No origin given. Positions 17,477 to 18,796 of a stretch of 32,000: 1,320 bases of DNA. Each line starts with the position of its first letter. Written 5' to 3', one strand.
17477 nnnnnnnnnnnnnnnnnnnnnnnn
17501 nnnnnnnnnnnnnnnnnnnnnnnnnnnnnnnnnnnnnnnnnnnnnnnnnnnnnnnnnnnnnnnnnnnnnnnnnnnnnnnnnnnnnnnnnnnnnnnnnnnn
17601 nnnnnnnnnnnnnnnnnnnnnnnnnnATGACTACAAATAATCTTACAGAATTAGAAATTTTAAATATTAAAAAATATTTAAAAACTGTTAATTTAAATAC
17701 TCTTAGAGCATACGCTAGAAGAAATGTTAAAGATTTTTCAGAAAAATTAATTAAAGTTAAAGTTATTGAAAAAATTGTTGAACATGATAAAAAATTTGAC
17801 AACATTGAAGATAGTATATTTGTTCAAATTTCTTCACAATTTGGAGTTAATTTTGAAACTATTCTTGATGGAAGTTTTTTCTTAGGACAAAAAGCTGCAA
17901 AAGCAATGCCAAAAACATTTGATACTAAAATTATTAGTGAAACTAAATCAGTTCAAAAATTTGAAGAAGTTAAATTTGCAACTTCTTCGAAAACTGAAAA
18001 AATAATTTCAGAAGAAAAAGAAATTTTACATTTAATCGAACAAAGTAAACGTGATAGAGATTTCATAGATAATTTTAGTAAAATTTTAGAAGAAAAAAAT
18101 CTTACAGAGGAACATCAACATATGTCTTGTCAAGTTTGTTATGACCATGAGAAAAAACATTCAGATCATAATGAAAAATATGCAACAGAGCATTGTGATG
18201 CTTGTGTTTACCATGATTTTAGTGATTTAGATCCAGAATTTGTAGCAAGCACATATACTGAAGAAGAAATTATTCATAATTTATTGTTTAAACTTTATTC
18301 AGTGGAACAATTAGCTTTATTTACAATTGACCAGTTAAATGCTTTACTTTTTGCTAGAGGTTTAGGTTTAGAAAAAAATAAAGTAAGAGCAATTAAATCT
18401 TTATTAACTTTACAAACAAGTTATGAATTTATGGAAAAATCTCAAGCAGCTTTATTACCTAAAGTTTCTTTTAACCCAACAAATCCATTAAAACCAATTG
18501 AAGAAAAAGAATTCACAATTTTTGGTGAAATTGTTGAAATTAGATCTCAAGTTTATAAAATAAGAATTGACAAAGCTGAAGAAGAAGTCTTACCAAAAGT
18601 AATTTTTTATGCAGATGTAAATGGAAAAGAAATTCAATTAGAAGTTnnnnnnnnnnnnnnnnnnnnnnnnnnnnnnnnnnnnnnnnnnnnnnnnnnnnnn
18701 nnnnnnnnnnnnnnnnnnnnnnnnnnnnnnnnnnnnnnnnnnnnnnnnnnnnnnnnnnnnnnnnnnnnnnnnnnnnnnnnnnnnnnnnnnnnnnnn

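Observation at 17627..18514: ~296-aa N-terminal extension on the beta-like subunit with two helix-extension-helix-like segments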

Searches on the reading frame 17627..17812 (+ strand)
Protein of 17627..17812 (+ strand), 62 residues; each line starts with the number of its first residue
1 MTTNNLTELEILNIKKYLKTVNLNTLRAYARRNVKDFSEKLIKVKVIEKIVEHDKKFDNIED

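Call 24: search_solved_structures(query=A1, max_evalue=10, show_alignments=3)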
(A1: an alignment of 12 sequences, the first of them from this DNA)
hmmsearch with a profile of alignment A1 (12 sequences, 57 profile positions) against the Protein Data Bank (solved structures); distinct sequences matched with E-value up to 10: 1.
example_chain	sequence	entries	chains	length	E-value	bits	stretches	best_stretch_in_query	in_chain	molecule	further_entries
9io5_A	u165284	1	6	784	1.1e-16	63.9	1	1-56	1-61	G1-ATPase subunit beta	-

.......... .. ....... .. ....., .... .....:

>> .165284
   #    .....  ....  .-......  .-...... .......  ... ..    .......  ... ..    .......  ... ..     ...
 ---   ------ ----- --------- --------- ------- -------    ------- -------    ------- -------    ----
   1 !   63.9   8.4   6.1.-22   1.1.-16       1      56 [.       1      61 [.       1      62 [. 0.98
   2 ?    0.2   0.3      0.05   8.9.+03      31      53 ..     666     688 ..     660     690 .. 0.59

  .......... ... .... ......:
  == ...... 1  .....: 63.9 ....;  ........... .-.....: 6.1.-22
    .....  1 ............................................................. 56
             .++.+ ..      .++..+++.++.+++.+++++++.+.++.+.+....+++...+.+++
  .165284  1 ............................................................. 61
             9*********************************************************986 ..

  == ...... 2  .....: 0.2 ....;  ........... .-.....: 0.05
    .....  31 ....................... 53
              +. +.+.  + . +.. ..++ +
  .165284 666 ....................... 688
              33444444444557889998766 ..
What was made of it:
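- The module 1 profile hits nothing in the PDB (call 24).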

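Call 26: search_protein_families(library=pfam, alignment_id=A1, max_evalue=1)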
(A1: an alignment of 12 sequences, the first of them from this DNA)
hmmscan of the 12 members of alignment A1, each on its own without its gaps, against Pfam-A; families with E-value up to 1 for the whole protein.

A. member 1, seq(62 aa): 0 families

B. families by the number of members that match (of 12 scanned): 10 families
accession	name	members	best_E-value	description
PF22129.1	CjCas9_WED-like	3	0.12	CRISPR-associated endonuclease CjCas9 wedge domain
PF07498.18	Rho_N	2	0.026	Rho termination factor, N-terminal domain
PF07033.16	Orthopox_B11R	2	0.028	Orthopoxvirus B11R protein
PF17262.7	Cas6b_C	2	0.038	Cas6b C-terminal domain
PF09903.14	DUF2130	1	0.018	Uncharacterized protein conserved in bacteria (DUF2130)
PF02037.33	SAP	1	0.032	SAP domain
PF11112.13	PyocinActivator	1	0.077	Pyocin activator protein PrtN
PF22510.1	FlhF_N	1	0.08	Flagellar biosynthesis protein FlhF, N domain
PF17840.6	Tugs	1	0.09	Tethering Ubl4a to BAGS domain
PF10014.15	2OG-Fe_Oxy_2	1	0.11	2OG-Fe dioxygenase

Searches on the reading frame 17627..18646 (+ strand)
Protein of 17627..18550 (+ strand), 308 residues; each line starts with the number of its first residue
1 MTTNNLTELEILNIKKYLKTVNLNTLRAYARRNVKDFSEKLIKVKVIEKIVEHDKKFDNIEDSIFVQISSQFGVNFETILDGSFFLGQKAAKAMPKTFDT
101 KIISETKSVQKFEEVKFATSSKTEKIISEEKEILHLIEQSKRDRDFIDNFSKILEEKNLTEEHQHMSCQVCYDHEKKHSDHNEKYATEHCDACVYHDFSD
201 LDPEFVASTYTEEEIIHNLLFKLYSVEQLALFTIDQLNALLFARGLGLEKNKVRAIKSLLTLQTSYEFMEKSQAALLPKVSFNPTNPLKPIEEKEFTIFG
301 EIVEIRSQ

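Call 12: find_homologous_proteins(query=window:17627-18511:+, max_evalue=0.001)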
Query seq(295 aa): 2679 candidates shared short words with the query, none scored E <= 0.001.
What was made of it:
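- Tried and rejected: The extension alone returned 0 hits (call 12).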

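Call 28: search_protein_representatives(protein=window:17627-18514:+)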
Query: 296 residues. Proteins with E-value up to 0.001 (for the whole library): 1; up to 1e-10: 1; up to 1e-30: 1. The best 1 are listed.
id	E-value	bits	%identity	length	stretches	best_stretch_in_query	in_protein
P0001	3.6e-186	633.2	100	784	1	1-296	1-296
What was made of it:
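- Exhaustive phmmer finds no relative (call 28).
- Tried and rejected: Exhaustive phmmer of aa 1-296 against 1.84 billion representatives returned only the protein itself (call 28).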

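Call 40: predict_structure(protein=window:17627-18550:+)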
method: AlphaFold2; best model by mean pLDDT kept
length: 308 residues; sequences in the alignment: 1
mean_pLDDT: 39.1   pTM: 0.28
mean pLDDT of the five models: 39.1, 37.8, 37.0, 35.2, 33.1
residues with pLDDT >= 90: 0; 70-90: 0; 50-70: 38; < 50: 270
segments of 3 or more residues with pLDDT < 50: 1-6, 8-18, 20-47, 71-74, 81-171, 191-308
pLDDT, mean of each block of 10 residues (from residue 1): 40 46 44 40 47 52 52 50 38 28 25 26 31 35 40 38 39 54 51 40 44 45 39 43 43 43 34 27 27 26 24
secondary structure, 60 per line:
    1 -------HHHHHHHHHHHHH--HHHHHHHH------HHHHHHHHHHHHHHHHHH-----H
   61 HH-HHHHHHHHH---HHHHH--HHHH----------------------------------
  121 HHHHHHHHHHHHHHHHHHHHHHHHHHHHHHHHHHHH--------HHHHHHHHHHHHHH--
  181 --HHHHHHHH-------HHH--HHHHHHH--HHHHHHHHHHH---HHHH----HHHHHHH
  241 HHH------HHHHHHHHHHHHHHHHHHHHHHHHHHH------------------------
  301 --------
elements in order: H8-20 H23-30 H37-54 H64-72 H76-80 H83-86 H121-156 H165-178 H183-190 H203-209 H212-222 H226-229 H234-243 H250-276
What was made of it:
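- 17801..18265 (+): Variable linker (aa 59-213). It is 155 aa and acidic in M. mobile, and 58-124 aa and K/T-rich in orthologs. AF2 pLDDT of 25-40 over most of it (call 40).
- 17999..18103 (+): Helix aa 125-159, modelled only in the beta6 copy of 9IO5. It lies largely within sequence that orthologs lack. AF2 predicts one long helix at 121-156 (call 40).
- AF2 confidence is low (call 40).
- Tried and rejected: AF2 on aa 1-308 from the single sequence gave pLDDT 39, which is unusable (call 40).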

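Call 43: find_homologous_proteins(query=A3, max_evalue=0.001)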
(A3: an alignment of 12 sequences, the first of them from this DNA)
Query A3 (12 sequences): 8000 candidates shared short words with the query, none scored E <= 0.001.
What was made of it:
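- Tried and rejected: A 12-sequence profile returned 0 hits (call 43).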

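Call 56: search_protein_families(library=ncbifam, max_evalue=0.1, proteins=[window:17627-18514:+])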
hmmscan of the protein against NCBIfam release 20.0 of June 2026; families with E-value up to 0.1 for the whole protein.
window:17627-18514:+ (296 aa): 2 families
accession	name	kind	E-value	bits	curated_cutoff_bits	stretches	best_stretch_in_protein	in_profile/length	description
NF045858.1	glide_MMOB1670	exception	2.5e-58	198.3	850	1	17-296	1-226/705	MMOB1670 family gliding motility ATPase complex subunit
TIGR04078.1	rSAM_yydG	equivalog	0.013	14.9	300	1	3-69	83-148/309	YydG family radical SAM peptide epimerase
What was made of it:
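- On Canonical F1 beta (atpD, TIGR01039): A 296-aa extension precedes it, and NF045858 is the better match (call 56).
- NCBIfam NF045858 scores above its cutoff (call 56).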

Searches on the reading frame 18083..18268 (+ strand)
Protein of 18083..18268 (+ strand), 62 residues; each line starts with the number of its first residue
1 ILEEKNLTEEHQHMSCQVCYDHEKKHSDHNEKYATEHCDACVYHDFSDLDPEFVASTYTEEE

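Call 61: search_protein_families(library=pfam, max_evalue=10, proteins=[window:18083-18268:+])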
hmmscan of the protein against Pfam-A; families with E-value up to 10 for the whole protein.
seq(62 aa): 0 families
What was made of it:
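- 18113..18220 (+): Cys4/His-rich insert (aa 163-198): C168-x2-C171-x18-C190-x2-C193 plus 7 His. Candidate metal-binding site, found only in M. mobile. No Pfam hit (call 61).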

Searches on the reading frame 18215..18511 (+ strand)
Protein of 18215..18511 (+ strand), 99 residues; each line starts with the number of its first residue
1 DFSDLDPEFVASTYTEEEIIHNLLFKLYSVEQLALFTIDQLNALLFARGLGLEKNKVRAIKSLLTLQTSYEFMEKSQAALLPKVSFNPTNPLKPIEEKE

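Call 58: predict_structure(protein=window:18218-18466:+)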
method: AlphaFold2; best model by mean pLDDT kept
length: 83 residues; sequences in the alignment: 1
mean_pLDDT: 81.9   pTM: 0.66
mean pLDDT of the five models: 81.9, 77.7, 70.3, 69.3, 67.6
residues with pLDDT >= 90: 6; 70-90: 66; 50-70: 11; < 50: 0
segments of 3 or more residues with pLDDT < 50: none
pLDDT, mean of each block of 10 residues (from residue 1): 80 88 84 88 87 88 82 68 53
secondary structure, 60 per line:
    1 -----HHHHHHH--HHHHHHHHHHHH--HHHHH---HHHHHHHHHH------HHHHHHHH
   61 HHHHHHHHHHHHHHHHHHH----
elements in order: H6-12 H15-26 H29-33 H37-46 H53-79
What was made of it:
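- On HeH / SAP / Rho_N helix-extension-helix modules: Predicted secondary structure is compatible (calls 40, 58).
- Predicted secondary structure is helix, short loop, helix in both (calls 40, 58).
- Tried and rejected: AF2 on aa 198-280 gave pLDDT 81.9 (call 58).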

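Call 60: fold_search(model_id=the predicted structure, library=pdb)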
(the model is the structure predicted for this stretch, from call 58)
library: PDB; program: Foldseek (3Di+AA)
matches with E <= 10: 115; with E <= 0.001: 3
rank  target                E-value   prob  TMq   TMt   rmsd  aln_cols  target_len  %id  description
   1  9io5_I                2.3e-06  1.00  0.35  0.07  12.5        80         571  100  Cryo-EM structure of G1-ATPase dimer from Mycoplasma mobile gliding machinery (released 2025-03-12)
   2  9io5_B                5.0e-06  1.00  0.35  0.07  12.5        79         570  100  Cryo-EM structure of G1-ATPase dimer from Mycoplasma mobile gliding machinery (released 2025-03-12)
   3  9io5_J                4.4e-05  1.00  0.35  0.07  11.4        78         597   90  Cryo-EM structure of G1-ATPase dimer from Mycoplasma mobile gliding machinery (released 2025-03-12)
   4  9q23_D                8.8e-01  0.21  0.36  0.13   8.7        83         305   19  DX2-CX3-RAD51 structure in the intermediate state (released 2026-03-04)
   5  8duj_I                1.3e+00  0.21  0.34  0.23  11.6        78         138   17  Global map in C1 of RyR1 particles in complex with ImperaCalcin (released 2023-05-31)
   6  9svx_B                2.5e+00  0.11  0.36  0.13   8.6        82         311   20  XRCC3-RAD51C-RAD51D-XRCC2 (XRCC3 complex) capping a RAD51 filament on single stranded DNA (released 2025-11-26)
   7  2ofk_A                2.7e+00  0.35  0.48  0.25   3.9        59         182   17  Crystal Structure of 3-methyladenine DNA glycosylase I (TAG) (released 2007-05-15)
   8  9q23_C                2.7e+00  0.16  0.39  0.12   9.9        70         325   10  DX2-CX3-RAD51 structure in the intermediate state (released 2026-03-04)
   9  6dah_D                3.0e+00  0.14  0.36  0.22  13.1        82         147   15  2.5 Angstrom crystal structure of the N97S CaM mutant (released 2018-10-17)
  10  9dty_F                3.0e+00  0.10  0.29  0.18   7.9        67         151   15  Crystal structure of PRT3789 in complex with the bromodomain of human BRM (SMARCA2) and pVHL:ElonginC:ElonginB (released 2025-10-01)
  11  6hix_BS               3.2e+00  0.06  0.24  0.21   6.7        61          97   23  Cryo-EM structure of the Trypanosoma brucei mitochondrial ribosome - This entry contains the large mitoribosomal subu (released 2018-09-26)
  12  2jg6                  3.4e+00  0.18  0.38  0.20   3.9        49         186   16  CRYSTAL STRUCTURE OF A 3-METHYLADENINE DNA GLYCOSYLASE I FROM STAPHYLOCOCCUS AUREUS (released 2007-02-20)
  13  2ku4_MODEL_1_A        3.9e+00  0.18  0.42  0.32  11.3        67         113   12  Horse prion protein (released 2010-06-09)
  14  4bw7_C                3.9e+00  0.13  0.36  0.22  12.8        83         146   14  Calmodulin in complex with strontium (released 2014-01-15)
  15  9svx_I                3.9e+00  0.12  0.40  0.14   7.0        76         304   12  XRCC3-RAD51C-RAD51D-XRCC2 (XRCC3 complex) capping a RAD51 filament on single stranded DNA (released 2025-11-26)
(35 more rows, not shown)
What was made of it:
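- That model superposes poorly on the experimental NTD (TMq 0.35, RMSD 12.5 Å, call 60), so the structural test is uninformative.
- Tried and rejected: The weak hits were RAD51-paralog N-domains and TAG glycosylase at E >= 0.88 (call 60).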

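Call 61: search_protein_families(library=pfam, max_evalue=10, proteins=[window:18215-18511:+])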
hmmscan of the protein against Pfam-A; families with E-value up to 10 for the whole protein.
seq(99 aa): 0 families

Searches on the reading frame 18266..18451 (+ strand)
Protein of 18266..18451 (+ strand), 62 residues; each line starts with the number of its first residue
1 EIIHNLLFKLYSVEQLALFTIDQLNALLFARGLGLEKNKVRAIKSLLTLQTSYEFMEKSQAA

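Call 25: search_solved_structures(query=A2, max_evalue=10, show_alignments=3)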
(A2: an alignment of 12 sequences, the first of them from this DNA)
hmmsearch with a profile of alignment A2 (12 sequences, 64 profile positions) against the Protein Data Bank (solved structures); distinct sequences matched with E-value up to 10: 3.
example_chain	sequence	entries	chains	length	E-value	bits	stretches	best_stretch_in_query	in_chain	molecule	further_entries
9io5_A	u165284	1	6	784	9.3e-21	76.6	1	2-63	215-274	G1-ATPase subunit beta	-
3l0o_A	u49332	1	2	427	0.029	17.3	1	15-54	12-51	Transcription termination factor rho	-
5zq2_A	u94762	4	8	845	0.66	13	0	4-20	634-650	SidE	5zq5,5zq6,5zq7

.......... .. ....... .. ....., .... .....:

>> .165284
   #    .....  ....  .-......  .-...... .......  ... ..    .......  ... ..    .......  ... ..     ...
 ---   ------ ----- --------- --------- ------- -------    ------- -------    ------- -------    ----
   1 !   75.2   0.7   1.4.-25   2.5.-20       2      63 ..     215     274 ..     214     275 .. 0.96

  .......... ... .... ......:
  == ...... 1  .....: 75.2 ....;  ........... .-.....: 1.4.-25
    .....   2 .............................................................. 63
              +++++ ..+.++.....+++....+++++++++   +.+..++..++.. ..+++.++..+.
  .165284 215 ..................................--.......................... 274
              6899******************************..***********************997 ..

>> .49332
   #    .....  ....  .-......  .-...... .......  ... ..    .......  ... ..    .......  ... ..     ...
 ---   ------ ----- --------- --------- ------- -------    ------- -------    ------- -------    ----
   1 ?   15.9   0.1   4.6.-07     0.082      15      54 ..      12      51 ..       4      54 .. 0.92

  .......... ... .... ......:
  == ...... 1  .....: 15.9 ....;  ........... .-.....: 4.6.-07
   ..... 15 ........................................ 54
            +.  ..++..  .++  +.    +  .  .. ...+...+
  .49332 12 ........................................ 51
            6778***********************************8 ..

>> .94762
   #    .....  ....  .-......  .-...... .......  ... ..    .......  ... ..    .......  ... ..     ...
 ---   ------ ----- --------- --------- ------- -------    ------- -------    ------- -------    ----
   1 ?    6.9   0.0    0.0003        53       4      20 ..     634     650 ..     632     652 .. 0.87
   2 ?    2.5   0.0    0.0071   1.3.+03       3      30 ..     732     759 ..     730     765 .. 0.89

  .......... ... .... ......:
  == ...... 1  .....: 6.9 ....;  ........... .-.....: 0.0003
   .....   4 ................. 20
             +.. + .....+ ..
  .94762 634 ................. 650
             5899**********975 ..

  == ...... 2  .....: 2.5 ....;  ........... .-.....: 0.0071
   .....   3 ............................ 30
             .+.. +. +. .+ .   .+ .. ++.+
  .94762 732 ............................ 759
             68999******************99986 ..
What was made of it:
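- HeH class: the module 2 profile hits Rho 3L0O residues 12-51 at E = 0.029, the only non-self hit with E below 0.1 (call 25).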

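Call 27: search_protein_families(library=pfam, alignment_id=A2, max_evalue=1)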
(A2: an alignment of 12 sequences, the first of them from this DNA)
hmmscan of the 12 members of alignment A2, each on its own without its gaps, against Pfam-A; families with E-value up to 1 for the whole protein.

A. member 1, seq(62 aa): 0 families

B. families by the number of members that match (of 12 scanned): 5 families
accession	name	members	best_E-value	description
PF13712.12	Glyco_tranf_2_5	2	0.036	Glycosyltransferase like family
PF07498.18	Rho_N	1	0.043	Rho termination factor, N-terminal domain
PF03999.17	MAP65_ASE1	1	0.046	Microtubule associated protein (MAP65/ASE1 family)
PF22108.1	TFIIB_C_2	1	0.078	Transcription factor IIB C-terminal module 2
PF25056.1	DUF7793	1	0.085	Domain of unknown function (DUF7793)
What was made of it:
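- On HeH / SAP / Rho_N helix-extension-helix modules: Orthologs give only sub-threshold hits, with best E of 0.026 for Rho_N and 0.032 for SAP (calls 26, 27).
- Sub-threshold Pfam hits are Rho_N in 2 of 12 and SAP in 1 of 12 members for module 1, and Rho_N in 1 of 12 for module 2 (calls 26, 27).
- Closest known: Rho transcription terminator N-terminal helical subdomain. Same: The profile hit has E = 0.029 (call 25) and there are sub-threshold Pfam hits (calls 26, 27).
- There are sub-threshold Rho_N and SAP matches (calls 25-27).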
